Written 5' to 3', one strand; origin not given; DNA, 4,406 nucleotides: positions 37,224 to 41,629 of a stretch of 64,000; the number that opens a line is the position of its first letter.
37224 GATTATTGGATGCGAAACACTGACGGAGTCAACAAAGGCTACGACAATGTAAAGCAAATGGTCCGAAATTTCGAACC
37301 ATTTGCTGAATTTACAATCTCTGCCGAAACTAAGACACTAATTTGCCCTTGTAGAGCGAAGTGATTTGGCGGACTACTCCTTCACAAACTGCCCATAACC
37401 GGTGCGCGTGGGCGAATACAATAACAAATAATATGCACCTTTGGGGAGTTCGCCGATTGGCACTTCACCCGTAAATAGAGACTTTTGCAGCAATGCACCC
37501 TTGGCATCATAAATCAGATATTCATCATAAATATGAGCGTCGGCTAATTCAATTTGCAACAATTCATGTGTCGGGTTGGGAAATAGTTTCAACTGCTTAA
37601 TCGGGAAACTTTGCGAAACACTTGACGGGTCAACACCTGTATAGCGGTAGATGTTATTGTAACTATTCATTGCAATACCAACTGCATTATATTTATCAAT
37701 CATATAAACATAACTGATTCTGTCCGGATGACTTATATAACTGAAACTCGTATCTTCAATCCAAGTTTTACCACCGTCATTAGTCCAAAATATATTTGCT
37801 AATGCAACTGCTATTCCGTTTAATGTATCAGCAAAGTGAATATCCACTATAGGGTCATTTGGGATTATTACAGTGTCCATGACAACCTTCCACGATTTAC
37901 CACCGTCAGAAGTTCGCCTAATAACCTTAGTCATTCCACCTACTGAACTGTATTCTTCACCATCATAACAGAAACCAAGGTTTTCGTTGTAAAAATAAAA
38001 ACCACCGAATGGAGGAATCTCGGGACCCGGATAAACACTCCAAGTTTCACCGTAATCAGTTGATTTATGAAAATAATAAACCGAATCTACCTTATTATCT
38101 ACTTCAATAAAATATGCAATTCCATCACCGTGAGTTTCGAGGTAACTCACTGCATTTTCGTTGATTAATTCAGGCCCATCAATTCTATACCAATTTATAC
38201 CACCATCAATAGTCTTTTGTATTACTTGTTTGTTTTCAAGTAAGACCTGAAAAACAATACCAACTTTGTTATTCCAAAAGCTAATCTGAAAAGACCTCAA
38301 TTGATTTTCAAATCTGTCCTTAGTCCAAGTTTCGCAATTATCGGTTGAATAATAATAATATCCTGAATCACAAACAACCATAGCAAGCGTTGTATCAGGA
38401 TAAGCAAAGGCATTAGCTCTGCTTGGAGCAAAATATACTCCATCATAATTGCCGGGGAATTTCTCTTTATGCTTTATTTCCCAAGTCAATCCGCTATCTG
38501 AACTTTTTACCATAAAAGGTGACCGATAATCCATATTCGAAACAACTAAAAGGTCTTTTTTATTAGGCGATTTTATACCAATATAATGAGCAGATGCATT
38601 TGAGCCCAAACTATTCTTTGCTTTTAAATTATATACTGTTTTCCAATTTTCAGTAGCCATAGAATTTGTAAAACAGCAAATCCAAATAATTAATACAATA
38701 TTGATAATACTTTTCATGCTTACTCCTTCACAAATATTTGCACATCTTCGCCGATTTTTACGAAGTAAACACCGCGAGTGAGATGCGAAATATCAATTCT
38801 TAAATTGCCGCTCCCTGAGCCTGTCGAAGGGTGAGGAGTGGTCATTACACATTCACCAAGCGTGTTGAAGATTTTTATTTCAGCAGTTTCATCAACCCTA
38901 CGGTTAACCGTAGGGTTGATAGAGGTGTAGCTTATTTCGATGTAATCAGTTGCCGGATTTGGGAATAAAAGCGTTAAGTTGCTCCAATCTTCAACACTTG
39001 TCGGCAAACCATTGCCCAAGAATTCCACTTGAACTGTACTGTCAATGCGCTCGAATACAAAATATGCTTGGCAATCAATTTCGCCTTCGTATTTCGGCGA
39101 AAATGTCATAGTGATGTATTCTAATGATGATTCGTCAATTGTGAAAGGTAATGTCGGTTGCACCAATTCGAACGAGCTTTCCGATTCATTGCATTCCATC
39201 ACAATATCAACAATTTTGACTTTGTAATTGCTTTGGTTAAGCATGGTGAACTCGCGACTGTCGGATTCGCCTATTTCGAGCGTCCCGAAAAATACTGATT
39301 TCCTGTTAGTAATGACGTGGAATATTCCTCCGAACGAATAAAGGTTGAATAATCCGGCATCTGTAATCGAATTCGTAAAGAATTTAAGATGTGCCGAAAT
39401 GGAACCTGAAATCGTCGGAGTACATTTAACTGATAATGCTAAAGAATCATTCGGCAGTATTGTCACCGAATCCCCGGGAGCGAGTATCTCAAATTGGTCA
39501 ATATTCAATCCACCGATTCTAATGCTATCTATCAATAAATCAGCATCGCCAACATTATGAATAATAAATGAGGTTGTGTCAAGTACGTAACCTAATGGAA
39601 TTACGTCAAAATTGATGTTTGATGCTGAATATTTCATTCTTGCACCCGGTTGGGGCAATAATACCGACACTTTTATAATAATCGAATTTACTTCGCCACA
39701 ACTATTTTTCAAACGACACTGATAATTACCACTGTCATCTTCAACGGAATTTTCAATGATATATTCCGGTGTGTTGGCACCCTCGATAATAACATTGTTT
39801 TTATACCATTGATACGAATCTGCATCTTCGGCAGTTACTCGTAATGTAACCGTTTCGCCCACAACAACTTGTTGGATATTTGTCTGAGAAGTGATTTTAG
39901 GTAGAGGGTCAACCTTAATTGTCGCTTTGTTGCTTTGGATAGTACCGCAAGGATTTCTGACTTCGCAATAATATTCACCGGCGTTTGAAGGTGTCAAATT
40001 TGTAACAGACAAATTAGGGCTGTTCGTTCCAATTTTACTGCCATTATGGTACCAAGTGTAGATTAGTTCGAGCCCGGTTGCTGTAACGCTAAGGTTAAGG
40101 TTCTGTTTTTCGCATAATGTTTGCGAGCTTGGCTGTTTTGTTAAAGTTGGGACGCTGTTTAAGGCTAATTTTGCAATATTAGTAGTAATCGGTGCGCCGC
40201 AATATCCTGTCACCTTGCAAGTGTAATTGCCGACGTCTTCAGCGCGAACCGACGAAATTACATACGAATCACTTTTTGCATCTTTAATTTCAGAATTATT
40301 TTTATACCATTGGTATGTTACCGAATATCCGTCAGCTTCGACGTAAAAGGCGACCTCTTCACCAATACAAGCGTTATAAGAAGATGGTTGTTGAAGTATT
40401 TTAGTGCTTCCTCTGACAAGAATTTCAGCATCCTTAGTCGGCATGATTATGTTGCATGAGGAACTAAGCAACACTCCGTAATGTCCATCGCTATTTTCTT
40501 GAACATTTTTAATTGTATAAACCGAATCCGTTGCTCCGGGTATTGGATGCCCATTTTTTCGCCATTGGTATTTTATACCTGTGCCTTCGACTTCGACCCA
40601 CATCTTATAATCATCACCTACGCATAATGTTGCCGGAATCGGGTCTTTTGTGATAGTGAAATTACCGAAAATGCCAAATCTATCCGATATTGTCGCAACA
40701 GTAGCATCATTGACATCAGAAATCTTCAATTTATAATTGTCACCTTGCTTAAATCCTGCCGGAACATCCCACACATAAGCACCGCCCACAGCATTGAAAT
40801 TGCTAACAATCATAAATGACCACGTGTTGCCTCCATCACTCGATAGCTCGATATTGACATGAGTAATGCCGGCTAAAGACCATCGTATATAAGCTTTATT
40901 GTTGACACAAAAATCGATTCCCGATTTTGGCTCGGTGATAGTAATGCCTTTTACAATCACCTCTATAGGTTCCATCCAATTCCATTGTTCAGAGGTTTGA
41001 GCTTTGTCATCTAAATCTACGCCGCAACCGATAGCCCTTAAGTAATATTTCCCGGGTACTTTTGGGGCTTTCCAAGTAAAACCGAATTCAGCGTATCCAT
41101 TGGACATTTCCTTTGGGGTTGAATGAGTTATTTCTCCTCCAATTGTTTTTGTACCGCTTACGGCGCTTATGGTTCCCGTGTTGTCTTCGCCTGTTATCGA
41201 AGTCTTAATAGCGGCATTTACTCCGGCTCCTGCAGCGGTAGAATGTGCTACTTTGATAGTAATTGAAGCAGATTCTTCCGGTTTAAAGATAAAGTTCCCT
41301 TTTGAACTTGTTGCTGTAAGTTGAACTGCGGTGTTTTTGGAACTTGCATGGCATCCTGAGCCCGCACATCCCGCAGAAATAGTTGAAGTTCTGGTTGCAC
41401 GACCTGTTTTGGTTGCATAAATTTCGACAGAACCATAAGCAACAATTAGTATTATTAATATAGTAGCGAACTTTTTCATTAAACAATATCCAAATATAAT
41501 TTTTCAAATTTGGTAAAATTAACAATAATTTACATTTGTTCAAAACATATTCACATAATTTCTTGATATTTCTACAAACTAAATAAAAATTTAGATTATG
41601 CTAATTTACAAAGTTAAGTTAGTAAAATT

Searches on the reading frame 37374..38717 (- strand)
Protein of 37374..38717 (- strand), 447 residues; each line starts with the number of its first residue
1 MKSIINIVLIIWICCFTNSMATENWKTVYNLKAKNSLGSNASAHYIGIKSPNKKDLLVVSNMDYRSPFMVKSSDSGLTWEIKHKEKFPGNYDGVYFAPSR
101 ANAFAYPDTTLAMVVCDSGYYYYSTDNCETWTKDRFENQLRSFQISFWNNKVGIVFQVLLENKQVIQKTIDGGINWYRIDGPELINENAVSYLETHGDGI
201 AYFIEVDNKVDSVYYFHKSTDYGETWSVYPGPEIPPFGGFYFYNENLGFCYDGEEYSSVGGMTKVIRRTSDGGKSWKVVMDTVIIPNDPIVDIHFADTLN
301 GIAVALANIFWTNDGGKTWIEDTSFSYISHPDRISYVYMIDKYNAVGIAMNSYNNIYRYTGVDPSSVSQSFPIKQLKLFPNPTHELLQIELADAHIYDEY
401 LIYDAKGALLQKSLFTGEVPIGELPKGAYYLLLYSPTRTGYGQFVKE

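Call 11: search_protein_families(library=pfam, proteins=[window:37374-38717:-], max_evalue=0.001)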
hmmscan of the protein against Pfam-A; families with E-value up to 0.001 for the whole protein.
window:37374-38717:- (447 aa): 5 families
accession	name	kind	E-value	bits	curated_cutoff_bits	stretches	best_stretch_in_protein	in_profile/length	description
PF15902.12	Sortilin-Vps10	-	2e-07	30.6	33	0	121-227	3-110/446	Sortilin, neurotensin receptor 3,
PF02012.26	BNR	-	2.7e-06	27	27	0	219-227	3-11/12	BNR/Asp-box repeat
PF14870.12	PSII_BNR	-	3.9e-06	26.8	27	0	252-319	71-137/303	Photosynthesis system II assembly factor YCF48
PF13088.12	BNR_2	-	1.3e-05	25.1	31.4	0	70-199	85-221/277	BNR repeat-like domain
PF18962.6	Por_Secre_tail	-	0.00023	21.8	27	0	378-434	1-63/75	Secretion system C-terminal sorting domain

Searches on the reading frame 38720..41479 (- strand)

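Call 11: search_protein_families(library=pfam, proteins=[window:38720-41479:-], max_evalue=0.001)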
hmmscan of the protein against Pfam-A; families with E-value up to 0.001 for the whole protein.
window:38720-41479:- (919 aa): 15 families
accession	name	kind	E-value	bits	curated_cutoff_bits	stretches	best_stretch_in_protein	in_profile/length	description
PF13927.12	Ig_3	-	1.4e-33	115.7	30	3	527-592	2-78/78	Immunoglobulin domain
PF13895.12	Ig_2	-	1.6e-32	112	27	3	527-593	2-66/79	Immunoglobulin domain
PF07679.22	I-set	-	2.5e-21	76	23.7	3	360-428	2-80/90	Immunoglobulin I-set domain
PF18962.6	Por_Secre_tail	-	1.8e-12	47.8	27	1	838-914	1-67/75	Secretion system C-terminal sorting domain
PF16681.11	Ig_5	-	1.3e-11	45.2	27.3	1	539-602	5-69/82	Ig-like domain on T-cell surface glycoprotein CD3 epsilon chain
PF16680.11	Ig_4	-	1.4e-11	45.2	30.1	1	542-593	2-51/71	T-cell surface glycoprotein CD3 delta chain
PF19081.6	Ig_7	-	1.5e-10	41.7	27.3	1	444-525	4-84/84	Ig-like domain CHU_C associated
PF00047.31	ig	-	2.3e-08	34.7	21.8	0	471-512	23-75/81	Immunoglobulin domain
PF15780.11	ASH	-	2.6e-07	31.2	27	0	727-801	12-82/98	Abnormal spindle-like microcephaly-assoc'd, ASPM-SPD-2-Hydin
PF22544.2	HYDIN_VesB_CFA65-like_Ig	-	1.5e-06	28.8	25.5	1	614-704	2-88/100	HYDIN/CFA65/VesB-like, Ig-like domain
PF07686.23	V-set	-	1.7e-06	28.6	26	0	483-519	68-104/109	Immunoglobulin V-set domain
PF22073.2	Cep192_D4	-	5.7e-06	26.9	35.5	0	724-799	6-84/112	Cep192 domain 4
PF16706.11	Izumo-Ig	-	9.1e-06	26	26.7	0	389-425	32-70/88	Izumo-like Immunoglobulin domain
PF00801.26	PKD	-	0.00016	22.1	23.5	0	373-424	14-64/80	PKD domain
PF10342.15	Kre9_KNH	-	0.00021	22.4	24.6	1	184-270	2-94/94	Kre9/KNH-like N-terminal Ig-like domain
